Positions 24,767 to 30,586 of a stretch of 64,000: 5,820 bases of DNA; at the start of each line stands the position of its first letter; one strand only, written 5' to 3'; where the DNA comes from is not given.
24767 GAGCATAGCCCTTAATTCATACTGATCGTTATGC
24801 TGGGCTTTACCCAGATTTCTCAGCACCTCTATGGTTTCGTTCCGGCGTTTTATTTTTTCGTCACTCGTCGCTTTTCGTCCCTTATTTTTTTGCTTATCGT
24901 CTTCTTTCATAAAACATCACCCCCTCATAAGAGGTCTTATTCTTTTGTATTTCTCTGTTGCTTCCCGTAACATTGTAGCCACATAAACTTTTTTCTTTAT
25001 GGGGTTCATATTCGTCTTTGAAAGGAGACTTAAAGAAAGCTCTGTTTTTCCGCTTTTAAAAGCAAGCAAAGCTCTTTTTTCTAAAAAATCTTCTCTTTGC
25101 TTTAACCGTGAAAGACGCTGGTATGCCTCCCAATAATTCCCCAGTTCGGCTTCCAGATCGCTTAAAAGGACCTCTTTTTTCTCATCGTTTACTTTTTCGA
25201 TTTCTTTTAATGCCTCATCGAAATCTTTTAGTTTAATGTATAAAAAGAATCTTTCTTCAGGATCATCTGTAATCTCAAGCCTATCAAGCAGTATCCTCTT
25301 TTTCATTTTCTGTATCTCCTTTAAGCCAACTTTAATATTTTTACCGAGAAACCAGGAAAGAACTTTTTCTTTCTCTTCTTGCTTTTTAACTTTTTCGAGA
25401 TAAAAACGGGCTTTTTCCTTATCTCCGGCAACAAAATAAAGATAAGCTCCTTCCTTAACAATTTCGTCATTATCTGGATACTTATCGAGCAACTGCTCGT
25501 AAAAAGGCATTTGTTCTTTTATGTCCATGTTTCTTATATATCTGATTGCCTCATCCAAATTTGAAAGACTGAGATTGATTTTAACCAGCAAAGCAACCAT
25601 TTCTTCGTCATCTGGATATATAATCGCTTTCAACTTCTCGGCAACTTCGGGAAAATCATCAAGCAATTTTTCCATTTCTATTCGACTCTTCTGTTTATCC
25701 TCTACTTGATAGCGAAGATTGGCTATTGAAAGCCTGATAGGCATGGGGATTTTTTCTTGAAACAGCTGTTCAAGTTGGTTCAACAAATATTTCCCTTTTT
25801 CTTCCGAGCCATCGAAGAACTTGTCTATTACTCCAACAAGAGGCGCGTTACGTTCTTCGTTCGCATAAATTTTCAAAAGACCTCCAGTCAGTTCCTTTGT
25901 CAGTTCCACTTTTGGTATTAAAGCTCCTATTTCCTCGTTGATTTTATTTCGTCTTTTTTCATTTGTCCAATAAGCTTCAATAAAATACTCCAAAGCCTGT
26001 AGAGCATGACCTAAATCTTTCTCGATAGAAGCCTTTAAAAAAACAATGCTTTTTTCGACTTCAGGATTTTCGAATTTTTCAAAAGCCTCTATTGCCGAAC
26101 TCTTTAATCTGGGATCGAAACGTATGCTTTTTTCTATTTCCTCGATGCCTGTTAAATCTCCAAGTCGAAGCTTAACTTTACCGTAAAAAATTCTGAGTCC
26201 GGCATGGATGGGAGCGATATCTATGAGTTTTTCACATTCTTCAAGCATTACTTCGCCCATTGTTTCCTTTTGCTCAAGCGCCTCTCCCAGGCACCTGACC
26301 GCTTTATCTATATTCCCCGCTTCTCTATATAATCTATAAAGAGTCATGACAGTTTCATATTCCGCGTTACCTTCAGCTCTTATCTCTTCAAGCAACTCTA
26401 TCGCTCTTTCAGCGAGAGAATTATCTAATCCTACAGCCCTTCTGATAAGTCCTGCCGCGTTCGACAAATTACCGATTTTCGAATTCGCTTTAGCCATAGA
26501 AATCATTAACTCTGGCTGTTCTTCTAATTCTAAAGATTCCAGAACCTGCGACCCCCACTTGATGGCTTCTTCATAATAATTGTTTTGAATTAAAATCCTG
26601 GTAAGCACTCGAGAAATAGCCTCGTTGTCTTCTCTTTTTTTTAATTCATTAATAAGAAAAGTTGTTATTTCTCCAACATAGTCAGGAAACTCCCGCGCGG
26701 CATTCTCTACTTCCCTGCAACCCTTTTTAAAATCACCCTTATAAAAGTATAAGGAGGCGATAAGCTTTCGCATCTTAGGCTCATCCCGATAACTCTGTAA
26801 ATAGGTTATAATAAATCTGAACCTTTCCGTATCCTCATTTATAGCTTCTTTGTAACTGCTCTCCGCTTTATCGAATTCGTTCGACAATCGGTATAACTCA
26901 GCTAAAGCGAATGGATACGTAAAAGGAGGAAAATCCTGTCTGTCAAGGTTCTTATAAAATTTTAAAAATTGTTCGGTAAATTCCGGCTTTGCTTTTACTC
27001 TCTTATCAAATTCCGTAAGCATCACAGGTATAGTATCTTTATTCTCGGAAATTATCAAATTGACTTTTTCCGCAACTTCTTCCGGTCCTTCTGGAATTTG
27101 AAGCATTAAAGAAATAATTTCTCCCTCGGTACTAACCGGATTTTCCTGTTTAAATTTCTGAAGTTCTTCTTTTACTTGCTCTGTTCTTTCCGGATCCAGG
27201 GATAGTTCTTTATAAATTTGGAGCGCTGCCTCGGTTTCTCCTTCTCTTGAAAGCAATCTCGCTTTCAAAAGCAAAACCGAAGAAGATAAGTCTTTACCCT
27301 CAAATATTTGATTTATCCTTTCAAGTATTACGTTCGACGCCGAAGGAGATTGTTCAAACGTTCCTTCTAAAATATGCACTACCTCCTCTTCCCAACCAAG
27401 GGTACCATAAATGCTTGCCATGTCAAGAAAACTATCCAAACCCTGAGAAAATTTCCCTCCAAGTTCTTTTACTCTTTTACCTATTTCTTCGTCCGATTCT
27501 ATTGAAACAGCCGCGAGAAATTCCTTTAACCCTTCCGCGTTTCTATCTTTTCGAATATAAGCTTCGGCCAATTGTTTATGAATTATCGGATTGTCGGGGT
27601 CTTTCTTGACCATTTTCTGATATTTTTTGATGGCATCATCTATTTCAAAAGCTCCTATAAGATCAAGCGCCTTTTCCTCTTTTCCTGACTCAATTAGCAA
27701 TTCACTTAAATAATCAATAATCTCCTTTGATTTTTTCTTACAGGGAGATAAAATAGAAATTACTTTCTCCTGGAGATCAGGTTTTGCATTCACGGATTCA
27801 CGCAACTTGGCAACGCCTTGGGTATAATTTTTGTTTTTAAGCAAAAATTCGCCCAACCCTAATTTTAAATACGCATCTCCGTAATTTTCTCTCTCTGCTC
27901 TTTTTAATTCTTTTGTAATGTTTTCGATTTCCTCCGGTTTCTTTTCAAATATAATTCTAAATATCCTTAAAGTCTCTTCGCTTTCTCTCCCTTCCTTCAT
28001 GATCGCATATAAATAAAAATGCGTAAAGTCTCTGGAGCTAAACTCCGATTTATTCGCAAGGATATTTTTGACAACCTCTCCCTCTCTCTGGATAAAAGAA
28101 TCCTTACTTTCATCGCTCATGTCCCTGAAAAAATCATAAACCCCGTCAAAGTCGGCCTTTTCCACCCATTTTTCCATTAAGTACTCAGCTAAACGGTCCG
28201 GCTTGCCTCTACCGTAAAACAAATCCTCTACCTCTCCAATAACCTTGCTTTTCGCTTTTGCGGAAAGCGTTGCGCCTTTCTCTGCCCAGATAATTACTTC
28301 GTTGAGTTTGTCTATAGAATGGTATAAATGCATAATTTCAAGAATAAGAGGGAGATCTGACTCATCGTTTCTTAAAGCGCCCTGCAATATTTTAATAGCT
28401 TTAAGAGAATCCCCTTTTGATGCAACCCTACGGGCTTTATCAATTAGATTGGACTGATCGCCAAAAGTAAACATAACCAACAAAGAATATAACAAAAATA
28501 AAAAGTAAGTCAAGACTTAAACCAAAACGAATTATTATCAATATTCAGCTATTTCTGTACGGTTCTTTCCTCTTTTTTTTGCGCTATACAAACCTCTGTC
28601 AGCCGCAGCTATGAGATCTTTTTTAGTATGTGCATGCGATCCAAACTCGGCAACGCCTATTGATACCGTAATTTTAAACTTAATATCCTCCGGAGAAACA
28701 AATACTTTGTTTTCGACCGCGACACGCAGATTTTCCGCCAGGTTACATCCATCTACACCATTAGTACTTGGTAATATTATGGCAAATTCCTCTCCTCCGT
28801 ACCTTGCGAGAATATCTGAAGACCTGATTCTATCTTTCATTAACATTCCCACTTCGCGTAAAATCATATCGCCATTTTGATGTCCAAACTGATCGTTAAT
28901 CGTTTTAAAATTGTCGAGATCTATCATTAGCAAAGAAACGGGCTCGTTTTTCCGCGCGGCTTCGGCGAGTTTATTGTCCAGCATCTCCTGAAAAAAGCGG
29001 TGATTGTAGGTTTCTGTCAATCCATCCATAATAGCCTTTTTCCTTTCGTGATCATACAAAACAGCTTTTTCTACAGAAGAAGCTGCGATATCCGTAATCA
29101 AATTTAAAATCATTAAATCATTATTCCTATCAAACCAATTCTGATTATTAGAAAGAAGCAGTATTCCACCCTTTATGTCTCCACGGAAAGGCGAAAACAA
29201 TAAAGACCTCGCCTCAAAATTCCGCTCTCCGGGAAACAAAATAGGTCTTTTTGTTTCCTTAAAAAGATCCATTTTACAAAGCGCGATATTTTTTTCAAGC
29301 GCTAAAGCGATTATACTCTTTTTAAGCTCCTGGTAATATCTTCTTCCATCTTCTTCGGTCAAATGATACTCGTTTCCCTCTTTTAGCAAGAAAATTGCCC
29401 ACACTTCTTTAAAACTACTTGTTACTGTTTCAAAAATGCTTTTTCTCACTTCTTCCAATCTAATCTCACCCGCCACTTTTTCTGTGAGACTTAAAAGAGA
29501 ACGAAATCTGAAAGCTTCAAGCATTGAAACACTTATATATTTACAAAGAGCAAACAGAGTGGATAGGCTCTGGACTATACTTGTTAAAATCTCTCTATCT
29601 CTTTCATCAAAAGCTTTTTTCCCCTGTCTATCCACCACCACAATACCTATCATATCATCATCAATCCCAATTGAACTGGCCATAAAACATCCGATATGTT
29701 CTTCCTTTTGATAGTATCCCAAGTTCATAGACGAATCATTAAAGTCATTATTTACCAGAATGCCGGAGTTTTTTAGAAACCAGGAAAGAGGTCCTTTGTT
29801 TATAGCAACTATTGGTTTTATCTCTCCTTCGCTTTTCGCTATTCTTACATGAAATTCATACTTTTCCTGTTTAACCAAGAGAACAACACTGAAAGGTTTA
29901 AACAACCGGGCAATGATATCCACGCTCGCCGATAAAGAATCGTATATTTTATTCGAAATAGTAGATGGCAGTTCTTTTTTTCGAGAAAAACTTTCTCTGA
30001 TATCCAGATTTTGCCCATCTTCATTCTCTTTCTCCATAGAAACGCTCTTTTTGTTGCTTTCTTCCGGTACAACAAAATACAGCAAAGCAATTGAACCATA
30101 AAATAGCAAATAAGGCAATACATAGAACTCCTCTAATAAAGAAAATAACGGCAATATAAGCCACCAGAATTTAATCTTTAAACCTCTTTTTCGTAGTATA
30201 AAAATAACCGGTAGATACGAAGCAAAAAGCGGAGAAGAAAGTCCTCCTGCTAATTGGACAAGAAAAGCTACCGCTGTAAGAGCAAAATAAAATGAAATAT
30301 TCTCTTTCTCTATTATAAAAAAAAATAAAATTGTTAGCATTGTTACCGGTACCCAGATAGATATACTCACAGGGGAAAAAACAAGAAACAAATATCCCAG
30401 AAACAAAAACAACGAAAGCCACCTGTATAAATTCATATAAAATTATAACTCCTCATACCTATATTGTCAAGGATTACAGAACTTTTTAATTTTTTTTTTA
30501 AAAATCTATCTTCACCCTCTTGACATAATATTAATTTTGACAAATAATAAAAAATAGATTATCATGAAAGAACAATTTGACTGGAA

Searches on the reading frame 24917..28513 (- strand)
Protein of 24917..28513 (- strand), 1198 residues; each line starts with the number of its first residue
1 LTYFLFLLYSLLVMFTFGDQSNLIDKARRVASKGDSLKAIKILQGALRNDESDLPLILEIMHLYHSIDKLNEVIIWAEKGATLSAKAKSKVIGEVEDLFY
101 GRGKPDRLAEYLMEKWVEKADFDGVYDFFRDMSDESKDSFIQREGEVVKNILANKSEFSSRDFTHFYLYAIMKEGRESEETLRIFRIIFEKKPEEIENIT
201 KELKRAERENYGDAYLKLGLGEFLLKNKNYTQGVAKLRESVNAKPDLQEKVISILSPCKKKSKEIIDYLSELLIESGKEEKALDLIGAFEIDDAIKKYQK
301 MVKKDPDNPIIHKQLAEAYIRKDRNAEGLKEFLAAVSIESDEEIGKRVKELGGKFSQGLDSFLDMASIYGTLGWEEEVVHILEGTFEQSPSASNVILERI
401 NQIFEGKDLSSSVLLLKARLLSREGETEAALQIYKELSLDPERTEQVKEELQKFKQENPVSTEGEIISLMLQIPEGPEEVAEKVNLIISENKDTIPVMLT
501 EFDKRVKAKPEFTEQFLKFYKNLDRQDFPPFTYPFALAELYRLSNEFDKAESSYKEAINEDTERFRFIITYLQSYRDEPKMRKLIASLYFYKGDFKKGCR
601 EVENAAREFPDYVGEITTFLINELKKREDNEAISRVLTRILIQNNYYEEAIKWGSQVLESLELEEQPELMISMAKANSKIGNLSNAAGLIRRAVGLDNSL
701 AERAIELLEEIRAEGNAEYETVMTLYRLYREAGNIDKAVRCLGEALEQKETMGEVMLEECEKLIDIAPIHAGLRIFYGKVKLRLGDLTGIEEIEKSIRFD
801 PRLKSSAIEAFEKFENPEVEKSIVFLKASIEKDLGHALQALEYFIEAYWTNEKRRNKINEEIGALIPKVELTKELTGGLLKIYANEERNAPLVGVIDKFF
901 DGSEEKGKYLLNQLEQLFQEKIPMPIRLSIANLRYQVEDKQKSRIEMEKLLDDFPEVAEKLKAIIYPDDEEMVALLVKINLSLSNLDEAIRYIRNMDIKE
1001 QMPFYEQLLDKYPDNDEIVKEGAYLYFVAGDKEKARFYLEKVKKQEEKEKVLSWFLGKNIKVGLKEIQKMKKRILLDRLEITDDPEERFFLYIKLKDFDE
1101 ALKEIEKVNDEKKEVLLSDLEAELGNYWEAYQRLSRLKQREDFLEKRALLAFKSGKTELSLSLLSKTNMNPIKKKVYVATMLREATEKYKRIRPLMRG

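Call 68: search_protein_families(library=pfam, proteins=[window:24917-28513:-], max_evalue=0.00001)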
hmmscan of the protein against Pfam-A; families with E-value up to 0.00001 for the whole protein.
window:24917-28513:- (1198 aa): 11 families
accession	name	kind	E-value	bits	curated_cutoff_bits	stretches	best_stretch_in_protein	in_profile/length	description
PF14559.12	TPR_19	-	2.4e-29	101.9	25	0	286-336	2-52/68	Tetratricopeptide repeat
PF13428.12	TPR_14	-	3.2e-20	71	23.5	0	290-318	16-44/44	Tetratricopeptide repeat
PF07719.23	TPR_2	-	6.2e-14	51.3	27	0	535-561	5-31/34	Tetratricopeptide repeat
PF13432.12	TPR_16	-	8.3e-13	49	32.7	0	282-336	4-58/65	Tetratricopeptide repeat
PF13176.12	TPR_7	-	1.2e-09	37.9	27.9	0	536-562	4-32/36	Tetratricopeptide repeat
PF24575.1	TPR_Slam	-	1.5e-09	38.6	35.2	0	291-328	63-100/104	Surface lipoprotein assembly modifier, N-terminal TPR repeats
PF13431.12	TPR_17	-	1.5e-07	31.6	24.4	0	298-327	2-31/34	Tetratricopeptide repeat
PF17004.11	SRP_TPR_like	-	2.2e-07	31.4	35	0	1071-1143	41-99/109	Putative TPR-like repeat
PF13181.12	TPR_8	-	2.2e-07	30.9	25.7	0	535-559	5-29/34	Tetratricopeptide repeat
PF13414.12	TPR_11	-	2.3e-06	27.6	26.8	0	290-321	9-40/42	TPR repeat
PF25068.1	ARM_TT21_4th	-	6.4e-06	26.9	30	0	641-751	9-105/153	Tetratricopeptide repeat protein 21 forth ARM domain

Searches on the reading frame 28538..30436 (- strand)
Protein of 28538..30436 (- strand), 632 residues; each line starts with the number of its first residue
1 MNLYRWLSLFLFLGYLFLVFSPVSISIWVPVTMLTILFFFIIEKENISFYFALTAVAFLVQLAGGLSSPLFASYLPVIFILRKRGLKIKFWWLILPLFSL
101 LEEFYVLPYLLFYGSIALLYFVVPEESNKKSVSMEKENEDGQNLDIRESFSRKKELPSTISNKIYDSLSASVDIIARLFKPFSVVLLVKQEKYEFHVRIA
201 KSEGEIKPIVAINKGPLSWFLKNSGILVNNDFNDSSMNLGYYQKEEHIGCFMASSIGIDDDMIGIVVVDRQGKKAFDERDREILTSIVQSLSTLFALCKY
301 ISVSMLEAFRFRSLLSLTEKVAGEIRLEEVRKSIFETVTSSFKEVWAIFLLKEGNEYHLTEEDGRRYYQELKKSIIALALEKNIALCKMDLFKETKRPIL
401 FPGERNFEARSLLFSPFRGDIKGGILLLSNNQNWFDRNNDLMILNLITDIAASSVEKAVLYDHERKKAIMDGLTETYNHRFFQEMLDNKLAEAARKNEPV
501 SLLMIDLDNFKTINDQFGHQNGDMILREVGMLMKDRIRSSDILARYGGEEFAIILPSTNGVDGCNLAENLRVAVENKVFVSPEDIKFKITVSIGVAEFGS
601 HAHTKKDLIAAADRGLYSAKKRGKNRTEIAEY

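Call 68: search_protein_families(library=pfam, proteins=[window:28538-30436:-], max_evalue=0.00001)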
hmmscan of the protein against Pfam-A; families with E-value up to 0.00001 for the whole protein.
window:28538-30436:- (632 aa): 1 family
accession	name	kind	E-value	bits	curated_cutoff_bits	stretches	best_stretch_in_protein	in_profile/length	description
PF00990.26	GGDEF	-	1.8e-45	155.1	23.8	1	468-626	1-161/161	Diguanylate cyclase, GGDEF domain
